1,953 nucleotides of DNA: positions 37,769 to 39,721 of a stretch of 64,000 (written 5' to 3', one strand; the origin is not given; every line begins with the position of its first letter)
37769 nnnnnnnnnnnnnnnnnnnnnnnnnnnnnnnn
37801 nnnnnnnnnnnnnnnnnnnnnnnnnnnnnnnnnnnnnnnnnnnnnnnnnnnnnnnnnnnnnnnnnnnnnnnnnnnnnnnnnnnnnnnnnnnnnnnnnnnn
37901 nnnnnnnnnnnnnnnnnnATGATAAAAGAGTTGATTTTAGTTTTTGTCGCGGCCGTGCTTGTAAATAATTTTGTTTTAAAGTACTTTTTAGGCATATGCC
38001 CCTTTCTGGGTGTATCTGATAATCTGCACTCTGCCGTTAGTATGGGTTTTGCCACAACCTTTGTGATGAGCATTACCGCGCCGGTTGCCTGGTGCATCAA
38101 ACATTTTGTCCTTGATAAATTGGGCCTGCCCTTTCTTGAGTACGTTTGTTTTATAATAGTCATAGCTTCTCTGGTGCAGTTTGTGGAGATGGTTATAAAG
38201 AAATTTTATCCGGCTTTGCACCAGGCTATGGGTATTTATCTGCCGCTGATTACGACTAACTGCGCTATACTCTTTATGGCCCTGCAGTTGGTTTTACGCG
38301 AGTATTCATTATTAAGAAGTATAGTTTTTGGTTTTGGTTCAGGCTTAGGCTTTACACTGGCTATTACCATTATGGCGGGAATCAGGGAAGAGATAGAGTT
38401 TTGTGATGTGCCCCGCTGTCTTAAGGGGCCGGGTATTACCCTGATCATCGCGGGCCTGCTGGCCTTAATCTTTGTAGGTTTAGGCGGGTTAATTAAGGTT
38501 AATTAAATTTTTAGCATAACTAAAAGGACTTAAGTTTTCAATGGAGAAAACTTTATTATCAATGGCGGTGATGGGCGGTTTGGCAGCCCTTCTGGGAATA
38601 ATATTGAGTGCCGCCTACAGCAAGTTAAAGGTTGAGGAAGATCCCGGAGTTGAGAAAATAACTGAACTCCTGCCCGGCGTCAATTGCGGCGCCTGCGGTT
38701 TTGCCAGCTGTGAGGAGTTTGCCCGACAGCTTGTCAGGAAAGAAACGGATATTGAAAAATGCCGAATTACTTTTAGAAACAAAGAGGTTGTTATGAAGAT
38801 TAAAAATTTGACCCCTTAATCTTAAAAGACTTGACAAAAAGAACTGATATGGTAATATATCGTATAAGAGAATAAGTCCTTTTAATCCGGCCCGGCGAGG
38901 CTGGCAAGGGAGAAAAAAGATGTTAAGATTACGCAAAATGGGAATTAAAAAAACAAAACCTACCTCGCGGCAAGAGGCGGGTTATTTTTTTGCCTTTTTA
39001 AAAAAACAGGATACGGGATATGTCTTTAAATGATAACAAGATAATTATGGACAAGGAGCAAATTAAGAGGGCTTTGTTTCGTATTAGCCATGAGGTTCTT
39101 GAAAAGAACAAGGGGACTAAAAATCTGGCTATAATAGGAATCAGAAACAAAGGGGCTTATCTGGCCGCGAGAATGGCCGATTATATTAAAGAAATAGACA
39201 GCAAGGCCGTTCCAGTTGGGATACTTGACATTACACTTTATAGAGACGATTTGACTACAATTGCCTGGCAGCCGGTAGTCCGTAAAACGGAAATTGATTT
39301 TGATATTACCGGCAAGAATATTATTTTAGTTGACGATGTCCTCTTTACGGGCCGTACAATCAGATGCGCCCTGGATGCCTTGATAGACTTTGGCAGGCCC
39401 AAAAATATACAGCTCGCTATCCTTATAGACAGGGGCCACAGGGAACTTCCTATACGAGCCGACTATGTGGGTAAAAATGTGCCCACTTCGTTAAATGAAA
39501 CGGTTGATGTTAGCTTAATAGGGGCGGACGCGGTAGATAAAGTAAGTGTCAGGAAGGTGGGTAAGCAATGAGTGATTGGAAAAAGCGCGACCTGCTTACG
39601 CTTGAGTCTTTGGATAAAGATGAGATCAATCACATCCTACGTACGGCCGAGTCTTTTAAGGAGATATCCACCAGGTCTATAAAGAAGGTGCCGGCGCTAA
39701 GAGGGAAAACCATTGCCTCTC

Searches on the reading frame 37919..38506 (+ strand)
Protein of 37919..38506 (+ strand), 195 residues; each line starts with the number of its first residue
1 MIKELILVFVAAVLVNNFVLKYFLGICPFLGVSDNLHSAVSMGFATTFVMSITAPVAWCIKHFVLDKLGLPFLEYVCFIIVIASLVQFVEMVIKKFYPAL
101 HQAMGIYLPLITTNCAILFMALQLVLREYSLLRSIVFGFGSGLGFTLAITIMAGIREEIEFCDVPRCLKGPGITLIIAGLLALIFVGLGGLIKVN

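Call 14: search_protein_families(library=pfam, proteins=[window:37919-38506:+])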
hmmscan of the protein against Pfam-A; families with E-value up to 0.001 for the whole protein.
window:37919-38506:+ (195 aa): 1 family
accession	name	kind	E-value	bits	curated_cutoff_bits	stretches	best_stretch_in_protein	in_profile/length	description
PF02508.19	Rnf-Nqr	-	3e-57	193.9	23.8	1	6-192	2-174/174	Rnf-Nqr subunit, membrane protein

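Call 15: find_encoding_contigs(protein=window:37919-38506:+, flank=10000, max_places=10)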
Protein window:37919-38506:+ (195 aa): 10 contigs read that carry it; 8 places shown.
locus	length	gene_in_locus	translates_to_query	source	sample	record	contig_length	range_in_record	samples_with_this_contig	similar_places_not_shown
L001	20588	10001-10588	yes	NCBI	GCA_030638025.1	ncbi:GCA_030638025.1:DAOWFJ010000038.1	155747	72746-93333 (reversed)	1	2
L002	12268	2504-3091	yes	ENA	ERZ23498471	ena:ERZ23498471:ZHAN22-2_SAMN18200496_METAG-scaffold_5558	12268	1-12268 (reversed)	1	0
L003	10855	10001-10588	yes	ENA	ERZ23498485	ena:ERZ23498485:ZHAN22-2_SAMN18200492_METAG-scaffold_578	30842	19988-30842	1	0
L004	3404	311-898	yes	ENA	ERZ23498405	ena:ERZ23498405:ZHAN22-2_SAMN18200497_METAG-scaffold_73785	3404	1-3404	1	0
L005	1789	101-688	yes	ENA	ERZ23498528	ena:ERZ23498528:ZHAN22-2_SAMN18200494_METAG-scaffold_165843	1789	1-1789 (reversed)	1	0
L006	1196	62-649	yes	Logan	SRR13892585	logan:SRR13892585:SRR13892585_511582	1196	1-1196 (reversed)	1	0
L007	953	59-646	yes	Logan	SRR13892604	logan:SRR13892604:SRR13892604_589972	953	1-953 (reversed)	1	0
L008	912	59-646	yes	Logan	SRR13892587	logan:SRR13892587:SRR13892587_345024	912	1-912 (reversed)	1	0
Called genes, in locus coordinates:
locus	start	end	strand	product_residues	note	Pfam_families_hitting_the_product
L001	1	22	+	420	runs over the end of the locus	PF00275:EPSP_synthase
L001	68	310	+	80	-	PF00886:Ribosomal_S16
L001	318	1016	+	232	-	PF01746:tRNA_m1G_MT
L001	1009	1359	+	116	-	PF01245:Ribosomal_L19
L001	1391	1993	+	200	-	PF04961:FTCD_C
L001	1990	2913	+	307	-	PF00763:THF_DHG_CYH, PF02882:THF_DHG_CYH_C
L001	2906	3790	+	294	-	PF02219:MTHFR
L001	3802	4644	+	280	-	PF02548:Pantoate_transf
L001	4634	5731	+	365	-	PF01656:CbiA (weak), PF13500:AAA_26, PF07085:DRTGG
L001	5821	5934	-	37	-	-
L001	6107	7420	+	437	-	PF13375:RnfC_N, PF01512:Complex1_51K, PF10531:SLBB, PF00037:Fer4 (weak), PF12838:Fer4_7, PF13183:Fer4_8, PF13187:Fer4_9 (weak), PF13237:Fer4_10, +7 more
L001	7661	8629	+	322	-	PF03116:NQR2_RnfD_RnfE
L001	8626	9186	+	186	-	PF04205:FMN_bind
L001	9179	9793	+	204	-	PF02508:Rnf-Nqr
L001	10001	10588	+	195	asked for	PF02508:Rnf-Nqr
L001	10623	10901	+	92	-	PF04060:FeS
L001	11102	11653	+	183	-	PF00156:Pribosyltran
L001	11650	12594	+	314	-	PF02729:OTCace_N, PF00185:OTCace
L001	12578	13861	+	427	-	PF01979:Amidohydro_1, PF07969:Amidohydro_3 (weak), PF12890:DHOase, PF07969:Amidohydro_3 (weak)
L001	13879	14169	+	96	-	-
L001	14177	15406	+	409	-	PF27218:MJ0043_C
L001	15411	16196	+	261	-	PF00175:NAD_binding_1 (weak), PF10418:DHODB_Fe-S_bind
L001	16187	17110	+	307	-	PF01180:DHO_dh, PF01207:Dus (faint), PF03060:NMO (faint)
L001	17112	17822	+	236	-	PF00215:OMPdecase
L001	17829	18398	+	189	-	PF00156:Pribosyltran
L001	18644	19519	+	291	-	PF03755:YicC-like_N, PF08340:YicC-like_C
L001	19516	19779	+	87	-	PF04025:RemA-like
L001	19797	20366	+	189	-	PF00625:Guanylate_kin, PF13238:AAA_18 (faint)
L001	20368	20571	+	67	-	PF01192:RNA_pol_Rpb6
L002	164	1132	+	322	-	PF03116:NQR2_RnfD_RnfE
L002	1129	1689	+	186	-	PF04205:FMN_bind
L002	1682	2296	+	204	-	PF02508:Rnf-Nqr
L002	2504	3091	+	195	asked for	PF02508:Rnf-Nqr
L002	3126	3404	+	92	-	PF04060:FeS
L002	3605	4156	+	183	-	PF00156:Pribosyltran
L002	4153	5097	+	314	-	PF02729:OTCace_N, PF00185:OTCace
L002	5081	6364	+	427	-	PF01979:Amidohydro_1, PF07969:Amidohydro_3 (weak), PF12890:DHOase, PF07969:Amidohydro_3 (weak)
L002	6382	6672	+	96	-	-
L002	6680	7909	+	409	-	PF27218:MJ0043_C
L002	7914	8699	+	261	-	PF00175:NAD_binding_1 (weak), PF10418:DHODB_Fe-S_bind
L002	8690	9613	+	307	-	PF01180:DHO_dh, PF01207:Dus (faint), PF03060:NMO (faint)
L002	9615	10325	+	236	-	PF00215:OMPdecase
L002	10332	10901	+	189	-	PF00156:Pribosyltran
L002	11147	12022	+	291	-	PF03755:YicC-like_N, PF08340:YicC-like_C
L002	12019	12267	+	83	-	?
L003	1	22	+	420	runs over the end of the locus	PF00275:EPSP_synthase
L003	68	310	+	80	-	PF00886:Ribosomal_S16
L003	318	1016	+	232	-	PF01746:tRNA_m1G_MT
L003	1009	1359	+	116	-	PF01245:Ribosomal_L19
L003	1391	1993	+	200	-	PF04961:FTCD_C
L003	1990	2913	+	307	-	PF00763:THF_DHG_CYH, PF02882:THF_DHG_CYH_C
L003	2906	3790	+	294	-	PF02219:MTHFR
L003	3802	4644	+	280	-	PF02548:Pantoate_transf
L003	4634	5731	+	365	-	PF01656:CbiA (weak), PF13500:AAA_26, PF07085:DRTGG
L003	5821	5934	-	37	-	-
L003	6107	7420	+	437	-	PF13375:RnfC_N, PF01512:Complex1_51K, PF10531:SLBB, PF00037:Fer4 (weak), PF12838:Fer4_7, PF13183:Fer4_8, PF13187:Fer4_9 (weak), PF13237:Fer4_10, +7 more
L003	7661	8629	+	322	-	PF03116:NQR2_RnfD_RnfE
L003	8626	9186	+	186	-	PF04205:FMN_bind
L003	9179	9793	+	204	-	PF02508:Rnf-Nqr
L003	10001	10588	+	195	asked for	PF02508:Rnf-Nqr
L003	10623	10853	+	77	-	?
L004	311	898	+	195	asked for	PF02508:Rnf-Nqr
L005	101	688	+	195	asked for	PF02508:Rnf-Nqr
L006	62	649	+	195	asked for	PF02508:Rnf-Nqr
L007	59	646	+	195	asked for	PF02508:Rnf-Nqr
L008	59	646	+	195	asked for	PF02508:Rnf-Nqr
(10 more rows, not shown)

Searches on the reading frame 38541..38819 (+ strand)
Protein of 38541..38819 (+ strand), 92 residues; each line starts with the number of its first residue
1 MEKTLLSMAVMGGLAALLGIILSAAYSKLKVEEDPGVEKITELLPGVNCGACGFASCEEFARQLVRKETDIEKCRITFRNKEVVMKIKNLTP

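Call 14: search_protein_families(library=pfam, proteins=[window:38541-38819:+])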
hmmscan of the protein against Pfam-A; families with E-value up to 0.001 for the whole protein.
window:38541-38819:+ (92 aa): 1 family
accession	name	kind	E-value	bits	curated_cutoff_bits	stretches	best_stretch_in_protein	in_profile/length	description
PF04060.18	FeS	-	1.7e-14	53.7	23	1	44-75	1-32/33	Putative Fe-S cluster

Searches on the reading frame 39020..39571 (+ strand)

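Call 14: search_protein_families(library=pfam, proteins=[window:39020-39571:+])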
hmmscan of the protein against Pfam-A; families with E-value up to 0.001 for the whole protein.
window:39020-39571:+ (183 aa): 3 families
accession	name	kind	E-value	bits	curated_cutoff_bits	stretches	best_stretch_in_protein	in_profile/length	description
PF00156.33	Pribosyltran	-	3e-22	79.1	26.3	1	9-154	5-143/158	Phosphoribosyl transferase domain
PF24390.1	PRTase-CE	-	2.6e-05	24.7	27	1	6-135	25-143/253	PRTase-CE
PF14681.12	UPRTase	-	7.4e-05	22.8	27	1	67-136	92-159/206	Uracil phosphoribosyltransferase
